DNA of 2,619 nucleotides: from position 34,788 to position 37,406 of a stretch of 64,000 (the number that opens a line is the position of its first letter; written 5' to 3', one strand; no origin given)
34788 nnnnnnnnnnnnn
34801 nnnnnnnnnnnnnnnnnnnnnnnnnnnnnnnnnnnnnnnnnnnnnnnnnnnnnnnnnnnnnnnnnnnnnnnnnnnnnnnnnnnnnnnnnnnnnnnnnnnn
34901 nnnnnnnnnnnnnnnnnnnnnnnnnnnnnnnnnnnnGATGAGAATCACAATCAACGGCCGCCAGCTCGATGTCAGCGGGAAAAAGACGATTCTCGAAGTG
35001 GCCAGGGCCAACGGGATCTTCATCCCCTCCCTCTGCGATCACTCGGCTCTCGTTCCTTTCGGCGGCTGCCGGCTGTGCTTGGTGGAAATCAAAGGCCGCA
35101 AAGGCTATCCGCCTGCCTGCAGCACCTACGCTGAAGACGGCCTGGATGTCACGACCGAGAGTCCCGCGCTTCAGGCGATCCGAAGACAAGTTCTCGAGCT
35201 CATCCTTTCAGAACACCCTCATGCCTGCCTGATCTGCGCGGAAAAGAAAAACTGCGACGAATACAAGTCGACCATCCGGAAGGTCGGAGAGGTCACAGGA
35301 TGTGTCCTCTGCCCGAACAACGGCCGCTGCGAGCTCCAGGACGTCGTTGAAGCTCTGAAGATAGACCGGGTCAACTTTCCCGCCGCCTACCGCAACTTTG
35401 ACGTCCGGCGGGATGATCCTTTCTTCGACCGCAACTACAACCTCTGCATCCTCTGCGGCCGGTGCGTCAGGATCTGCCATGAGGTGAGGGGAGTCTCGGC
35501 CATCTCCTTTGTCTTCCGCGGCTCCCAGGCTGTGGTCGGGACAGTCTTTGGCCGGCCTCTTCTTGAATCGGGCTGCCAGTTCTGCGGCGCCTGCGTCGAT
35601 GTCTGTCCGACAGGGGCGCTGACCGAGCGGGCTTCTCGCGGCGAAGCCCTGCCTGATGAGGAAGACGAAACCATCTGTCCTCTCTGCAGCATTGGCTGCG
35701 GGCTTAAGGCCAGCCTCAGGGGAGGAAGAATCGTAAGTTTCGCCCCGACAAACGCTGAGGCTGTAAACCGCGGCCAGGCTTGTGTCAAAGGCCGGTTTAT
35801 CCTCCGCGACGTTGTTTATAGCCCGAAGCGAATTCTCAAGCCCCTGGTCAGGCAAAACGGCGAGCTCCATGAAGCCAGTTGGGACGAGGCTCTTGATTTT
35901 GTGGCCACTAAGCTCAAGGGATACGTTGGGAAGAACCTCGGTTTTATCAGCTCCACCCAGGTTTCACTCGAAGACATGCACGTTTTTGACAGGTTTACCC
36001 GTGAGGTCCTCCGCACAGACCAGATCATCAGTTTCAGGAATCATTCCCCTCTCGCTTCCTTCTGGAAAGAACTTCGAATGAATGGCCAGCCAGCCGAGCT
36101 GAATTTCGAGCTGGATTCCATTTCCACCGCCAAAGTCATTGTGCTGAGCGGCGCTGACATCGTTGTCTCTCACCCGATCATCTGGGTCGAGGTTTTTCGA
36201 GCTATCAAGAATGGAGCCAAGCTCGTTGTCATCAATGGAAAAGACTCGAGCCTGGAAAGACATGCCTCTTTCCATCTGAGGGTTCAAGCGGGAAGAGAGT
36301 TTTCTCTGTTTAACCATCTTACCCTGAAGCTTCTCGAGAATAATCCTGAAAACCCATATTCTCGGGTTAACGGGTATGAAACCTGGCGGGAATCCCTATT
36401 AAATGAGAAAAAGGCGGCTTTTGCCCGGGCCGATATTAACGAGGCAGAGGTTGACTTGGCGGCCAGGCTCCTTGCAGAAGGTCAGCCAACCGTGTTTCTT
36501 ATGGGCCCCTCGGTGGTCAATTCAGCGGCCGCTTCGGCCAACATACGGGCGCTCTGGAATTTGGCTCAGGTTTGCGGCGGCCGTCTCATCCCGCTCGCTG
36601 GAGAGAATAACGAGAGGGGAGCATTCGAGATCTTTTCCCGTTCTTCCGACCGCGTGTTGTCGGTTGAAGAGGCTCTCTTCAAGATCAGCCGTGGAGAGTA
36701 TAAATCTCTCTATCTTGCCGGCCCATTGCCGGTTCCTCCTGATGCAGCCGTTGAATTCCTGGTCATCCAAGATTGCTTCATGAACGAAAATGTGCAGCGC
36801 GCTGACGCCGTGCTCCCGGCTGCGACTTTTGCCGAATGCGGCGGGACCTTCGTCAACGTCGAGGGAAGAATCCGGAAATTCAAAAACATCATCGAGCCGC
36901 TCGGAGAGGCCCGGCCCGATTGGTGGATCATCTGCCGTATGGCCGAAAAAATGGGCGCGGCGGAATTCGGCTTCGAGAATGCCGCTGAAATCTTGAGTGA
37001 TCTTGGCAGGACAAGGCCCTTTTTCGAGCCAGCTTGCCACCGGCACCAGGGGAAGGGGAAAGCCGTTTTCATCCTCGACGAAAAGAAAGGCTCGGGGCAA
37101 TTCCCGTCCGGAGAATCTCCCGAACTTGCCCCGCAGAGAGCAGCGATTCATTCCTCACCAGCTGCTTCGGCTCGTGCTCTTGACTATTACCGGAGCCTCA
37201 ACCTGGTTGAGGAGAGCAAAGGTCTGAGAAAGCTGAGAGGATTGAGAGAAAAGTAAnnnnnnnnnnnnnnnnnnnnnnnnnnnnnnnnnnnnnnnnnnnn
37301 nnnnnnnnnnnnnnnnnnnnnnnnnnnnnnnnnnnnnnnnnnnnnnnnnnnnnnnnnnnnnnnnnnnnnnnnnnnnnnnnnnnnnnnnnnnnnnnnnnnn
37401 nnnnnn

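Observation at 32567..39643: NuoE/NuoF/NuoG-like genes fused in one operon with NfnA/NfnB-like genes: candidate flavin-based electron-bifurcating transhydrogenase or oxidoreductase (Bfu/Stn-like)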

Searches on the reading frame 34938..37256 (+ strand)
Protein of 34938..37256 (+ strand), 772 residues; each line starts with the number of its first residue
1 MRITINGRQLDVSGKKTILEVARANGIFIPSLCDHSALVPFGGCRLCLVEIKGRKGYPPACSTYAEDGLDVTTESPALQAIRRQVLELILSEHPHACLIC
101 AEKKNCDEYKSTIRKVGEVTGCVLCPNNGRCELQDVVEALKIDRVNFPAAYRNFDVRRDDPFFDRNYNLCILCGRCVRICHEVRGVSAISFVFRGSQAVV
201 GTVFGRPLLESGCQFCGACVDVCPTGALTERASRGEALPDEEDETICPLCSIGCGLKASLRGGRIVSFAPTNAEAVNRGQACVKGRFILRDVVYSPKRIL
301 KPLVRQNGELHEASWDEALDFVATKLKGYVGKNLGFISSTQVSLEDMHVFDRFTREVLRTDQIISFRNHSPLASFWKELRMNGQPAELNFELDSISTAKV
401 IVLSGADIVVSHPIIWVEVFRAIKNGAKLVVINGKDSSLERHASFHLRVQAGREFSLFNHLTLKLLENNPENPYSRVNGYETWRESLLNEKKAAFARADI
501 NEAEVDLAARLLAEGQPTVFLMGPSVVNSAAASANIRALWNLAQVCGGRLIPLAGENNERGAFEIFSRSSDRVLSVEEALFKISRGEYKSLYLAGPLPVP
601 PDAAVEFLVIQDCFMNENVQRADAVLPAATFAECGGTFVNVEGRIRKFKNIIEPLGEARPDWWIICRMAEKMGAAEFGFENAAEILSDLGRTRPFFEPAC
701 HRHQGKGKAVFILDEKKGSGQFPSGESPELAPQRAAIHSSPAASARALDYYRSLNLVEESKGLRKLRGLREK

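Call 3: search_protein_families(library=pfam, proteins=[window:34938-37256:+])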
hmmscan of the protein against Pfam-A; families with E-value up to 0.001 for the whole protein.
window:34938-37256:+ (772 aa): 11 families
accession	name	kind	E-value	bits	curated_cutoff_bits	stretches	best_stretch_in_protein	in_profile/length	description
PF00384.28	Molybdopterin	-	5.5e-45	154.4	24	1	298-671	1-353/353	Molybdopterin oxidoreductase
PF13510.11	Fer2_4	-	2.4e-16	60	22.8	1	2-75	5-81/82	2Fe-2S iron-sulfur cluster binding domain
PF10588.14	NADH-G_4Fe-4S_3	-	7.7e-14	51.4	27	2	82-107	1-26/40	NADH-ubiquinone oxidoreductase-G iron-sulfur binding region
PF04879.21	Molybdop_Fe4S4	-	2.6e-13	50.1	22.7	1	243-290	4-51/55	Molybdopterin oxidoreductase Fe4S4 domain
PF22117.2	Fer4_Nqo3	-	6e-12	46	27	1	163-229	4-67/67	NADH-quinone oxidoreductase subunit 3, ferredoxin-like domain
PF12838.12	Fer4_7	-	4.4e-08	33.9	27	1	170-227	2-52/52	4Fe-4S dicluster domain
PF00037.32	Fer4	-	3.9e-07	30.1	21.1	1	211-229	6-24/24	4Fe-4S binding domain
PF00111.32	Fer2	-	5.3e-07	29.9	21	1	4-65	2-76/77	2Fe-2S iron-sulfur cluster binding domain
PF14697.11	Fer4_21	-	1.3e-05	25.7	35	1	168-227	6-56/59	4Fe-4S dicluster domain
PF13187.11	Fer4_9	-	0.00016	22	27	1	170-227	2-51/52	4Fe-4S dicluster domain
PF12837.12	Fer4_6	-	0.00035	20.8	25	1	164-182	3-21/24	4Fe-4S binding domain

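Call 4: search_protein_families(library=ncbifam, proteins=[window:34938-37256:+])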
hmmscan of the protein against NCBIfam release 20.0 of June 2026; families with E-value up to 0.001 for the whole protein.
window:34938-37256:+ (772 aa): 32 families (the best 25 are shown)
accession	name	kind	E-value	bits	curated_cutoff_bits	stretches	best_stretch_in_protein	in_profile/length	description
TIGR01973.1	NuoG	equivalog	9e-97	325.3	470.05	2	122-665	95-603/606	NADH-quinone oxidoreductase subunit NuoG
TIGR01591.1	Fdh-alpha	equivalog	1.4e-75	254.7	666.25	2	245-564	1-332/672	formate dehydrogenase subunit alpha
NF005895.0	PRK07860.1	equivalog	2e-65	221.3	802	3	122-564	116-514/811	NADH-quinone oxidoreductase subunit G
NF040763.1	FeFe_hydrog_A6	exception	2.5e-60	204.5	765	2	2-107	2-107/571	NADH-dependent [FeFe] hydrogenase, group A6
NF005745.0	PRK07569.1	equivalog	5.5e-56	189.6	333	2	3-108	6-111/238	bidirectional hydrogenase complex protein HoxU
NF047855.1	AssmNtatRedNasC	equivalog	2.8e-44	151.5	1100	2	241-547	19-334/708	assimilatory nitrate reductase catalytic subunit NasC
NF006305.0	PRK08493.1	equivalog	1.5e-38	132.5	591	2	1-109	2-108/819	NADH-quinone oxidoreductase subunit G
NF040762.1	Hydr_FeFe_Clost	exception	5.7e-36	124.3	900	2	2-115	2-115/572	ferredoxin hydrogenase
NF041323.1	Nitr_red_NasA_Halo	equivalog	7.4e-33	114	1000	2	250-547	3-303/673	assimilatory nitrate reductase NasA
NF010055.0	PRK13532.1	equivalog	3.1e-27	95.2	904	2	243-433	43-244/830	nitrate reductase catalytic subunit NapA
NF009454.0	PRK12814.1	equivalog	6.6e-26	90.8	916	1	2-102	5-105/657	putative NADPH-dependent glutamate synthase small subunit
TIGR01706.1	NAPA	equivalog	8.8e-26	90.4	930.55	2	242-420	42-229/830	periplasmic nitrate reductase subunit alpha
NF012032.0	PRK15488.1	equivalog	3.5e-20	71.6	694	2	216-469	16-270/759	thiosulfate reductase PhsA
TIGR01553.1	formate-DH-alph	equivalog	1.5e-17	62.7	814.2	2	238-328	40-138/1009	formate dehydrogenase-N subunit alpha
TIGR02166.1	dmsA_ynfE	subfamily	9.5e-16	57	777.7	2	215-328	14-138/794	DMSO/selenate family reductase complex A subunit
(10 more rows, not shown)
